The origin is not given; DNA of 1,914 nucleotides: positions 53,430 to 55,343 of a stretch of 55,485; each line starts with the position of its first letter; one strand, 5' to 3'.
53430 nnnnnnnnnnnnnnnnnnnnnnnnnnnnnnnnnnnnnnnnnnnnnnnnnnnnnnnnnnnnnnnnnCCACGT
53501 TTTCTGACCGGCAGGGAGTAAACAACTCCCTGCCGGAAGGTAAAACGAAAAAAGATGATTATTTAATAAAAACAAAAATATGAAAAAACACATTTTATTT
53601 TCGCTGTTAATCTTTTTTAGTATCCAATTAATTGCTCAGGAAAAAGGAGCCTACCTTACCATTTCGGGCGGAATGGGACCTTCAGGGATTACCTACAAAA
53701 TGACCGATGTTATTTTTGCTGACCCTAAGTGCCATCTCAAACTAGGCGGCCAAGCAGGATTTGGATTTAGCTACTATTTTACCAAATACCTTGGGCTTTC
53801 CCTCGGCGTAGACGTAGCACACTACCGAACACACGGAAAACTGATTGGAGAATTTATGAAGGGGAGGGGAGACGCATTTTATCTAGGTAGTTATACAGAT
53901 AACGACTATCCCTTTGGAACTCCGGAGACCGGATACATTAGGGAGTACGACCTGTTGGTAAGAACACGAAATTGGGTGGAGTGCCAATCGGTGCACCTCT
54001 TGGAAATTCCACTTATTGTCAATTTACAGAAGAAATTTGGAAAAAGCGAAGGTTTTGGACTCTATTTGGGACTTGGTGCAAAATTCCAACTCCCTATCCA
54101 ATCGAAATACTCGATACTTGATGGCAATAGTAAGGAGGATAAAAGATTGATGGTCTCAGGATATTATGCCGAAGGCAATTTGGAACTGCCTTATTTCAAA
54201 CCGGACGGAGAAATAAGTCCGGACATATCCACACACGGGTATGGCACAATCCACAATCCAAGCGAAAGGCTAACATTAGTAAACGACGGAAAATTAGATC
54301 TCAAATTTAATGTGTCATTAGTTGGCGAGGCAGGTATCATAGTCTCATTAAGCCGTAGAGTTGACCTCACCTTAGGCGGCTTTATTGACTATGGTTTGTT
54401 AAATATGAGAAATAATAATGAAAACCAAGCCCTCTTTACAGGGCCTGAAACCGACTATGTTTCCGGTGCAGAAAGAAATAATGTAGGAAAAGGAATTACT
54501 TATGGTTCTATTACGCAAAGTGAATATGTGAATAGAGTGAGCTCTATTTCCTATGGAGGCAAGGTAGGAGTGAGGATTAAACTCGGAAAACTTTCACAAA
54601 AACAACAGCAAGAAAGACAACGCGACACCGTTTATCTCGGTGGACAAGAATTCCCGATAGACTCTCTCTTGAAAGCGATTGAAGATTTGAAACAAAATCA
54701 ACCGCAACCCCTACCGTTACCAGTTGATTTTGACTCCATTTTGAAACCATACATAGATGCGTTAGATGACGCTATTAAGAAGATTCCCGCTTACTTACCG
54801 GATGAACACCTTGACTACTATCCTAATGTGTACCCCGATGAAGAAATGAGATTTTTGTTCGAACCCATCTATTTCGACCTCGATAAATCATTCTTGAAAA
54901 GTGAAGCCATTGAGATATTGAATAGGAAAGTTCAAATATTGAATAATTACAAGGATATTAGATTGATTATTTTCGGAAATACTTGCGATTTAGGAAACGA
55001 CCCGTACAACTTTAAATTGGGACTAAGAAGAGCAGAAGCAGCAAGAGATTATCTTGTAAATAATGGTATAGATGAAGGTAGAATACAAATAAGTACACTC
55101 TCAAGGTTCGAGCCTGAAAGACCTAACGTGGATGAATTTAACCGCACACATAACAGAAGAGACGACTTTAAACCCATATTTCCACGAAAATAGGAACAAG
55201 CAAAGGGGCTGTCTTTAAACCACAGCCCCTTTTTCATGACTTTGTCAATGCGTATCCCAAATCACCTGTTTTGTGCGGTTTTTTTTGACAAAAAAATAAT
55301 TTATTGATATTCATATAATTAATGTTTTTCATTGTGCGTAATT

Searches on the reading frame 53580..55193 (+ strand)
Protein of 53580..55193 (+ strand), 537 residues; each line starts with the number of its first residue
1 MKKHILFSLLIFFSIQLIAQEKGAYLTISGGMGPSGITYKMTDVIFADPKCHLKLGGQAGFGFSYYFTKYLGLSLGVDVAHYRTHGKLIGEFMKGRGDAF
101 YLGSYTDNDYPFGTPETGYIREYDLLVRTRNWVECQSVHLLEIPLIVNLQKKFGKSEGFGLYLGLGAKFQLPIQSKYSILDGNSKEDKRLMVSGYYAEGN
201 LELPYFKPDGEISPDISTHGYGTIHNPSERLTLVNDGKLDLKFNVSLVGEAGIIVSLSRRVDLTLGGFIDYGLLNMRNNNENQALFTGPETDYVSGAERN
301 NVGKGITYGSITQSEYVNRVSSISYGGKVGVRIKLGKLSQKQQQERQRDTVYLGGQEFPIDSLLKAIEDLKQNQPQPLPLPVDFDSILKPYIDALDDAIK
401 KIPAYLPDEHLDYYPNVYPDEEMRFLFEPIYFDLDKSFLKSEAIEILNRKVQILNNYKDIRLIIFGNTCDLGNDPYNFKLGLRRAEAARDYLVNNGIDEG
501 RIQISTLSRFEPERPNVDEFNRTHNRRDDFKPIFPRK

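Call 14: search_protein_families(library=ncbifam, proteins=[window:53580-55193:+], max_evalue=0.001)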
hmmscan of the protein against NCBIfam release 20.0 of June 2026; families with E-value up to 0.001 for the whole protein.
window:53580-55193:+ (537 aa): 16 families
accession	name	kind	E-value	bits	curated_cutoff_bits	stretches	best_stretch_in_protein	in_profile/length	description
TIGR02802.1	Pal_lipo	equivalog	3.6e-19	68.8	125.35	1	430-530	2-102/104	peptidoglycan-associated lipoprotein Pal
NF053611.1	YiaD_Gzip_OmpA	equivalog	1.2e-18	67.6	175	1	429-527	103-201/206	YiaD family glycine zipper/OmpA-like lipoprotein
NF045787.1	OmpABordt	equivalog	3e-15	56.4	200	1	430-530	87-187/194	outer membrane protein OmpA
NF053607.1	CHU_0125_OmpA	equivalog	2.9e-13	49.2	620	1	424-531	527-635/639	CHU_0125 family OmpA-like outer membrane integrity protein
NF053613.1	OMP_toxin_LptF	equivalog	2.8e-12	46.8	400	1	427-528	140-241/256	lipotoxin F family OmpA-related lipoprotein LptF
NF052230.1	T9SS_PorE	exception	5.3e-11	41.5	600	1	425-505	512-592/648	PorE family type IX secretion system protein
NF033763.1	exchanger_TraB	exception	1.5e-10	39.7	700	1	425-531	389-496/522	outer membrane exchange protein TraB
NF053612.1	anchor_PA1041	equivalog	3e-10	40.4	250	1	429-528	132-231/236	PA1041 family peptidoglycan-binding anchor lipoprotein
NF008067.1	PRK10802.1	equivalog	1.3e-09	38.2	261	1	430-527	69-166/171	peptidoglycan-associated lipoprotein Pal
NF053585.1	OMP_LP_YfiB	equivalog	4.4e-09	36.4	128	1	428-527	56-155/163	outer membrane lipoprotein YfiB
NF008071.1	PRK10808.1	equivalog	9.1e-09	35.1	277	1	429-508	232-313/358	porin OmpA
NF007804.1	PRK10510.1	equivalog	6e-06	25.8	307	1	430-527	114-211/219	OmpA family lipoprotein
TIGR03789.1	pdsO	hypoth_equivalog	1.7e-05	24.7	152.2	1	445-526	156-237/243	sortase-associated OmpA-like protein PdsO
NF047726.1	AutTranAdhPGAsTpgA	equivalog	2.1e-05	23.9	350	1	439-507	168-236/268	trimeric autotransporter adhesin/peptidogylcan-associated protein TpgA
TIGR03350.1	type_VI_ompA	equivalog_domain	2.2e-05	24.4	139.8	1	475-527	80-132/137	type VI secretion system protein TssL, long form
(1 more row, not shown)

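Call 15: search_protein_families(library=pfam, proteins=[window:53580-55193:+], max_evalue=0.001)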
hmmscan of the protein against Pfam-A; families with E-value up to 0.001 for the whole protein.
window:53580-55193:+ (537 aa): 2 families
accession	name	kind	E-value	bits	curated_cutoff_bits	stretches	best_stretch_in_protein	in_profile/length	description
PF00691.25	OmpA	-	1.4e-12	48.3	27.2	1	431-509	1-81/98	OmpA family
PF13568.12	OMP_b-brl_2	-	0.00028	21.5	27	0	51-275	34-172/175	Outer membrane protein beta-barrel domain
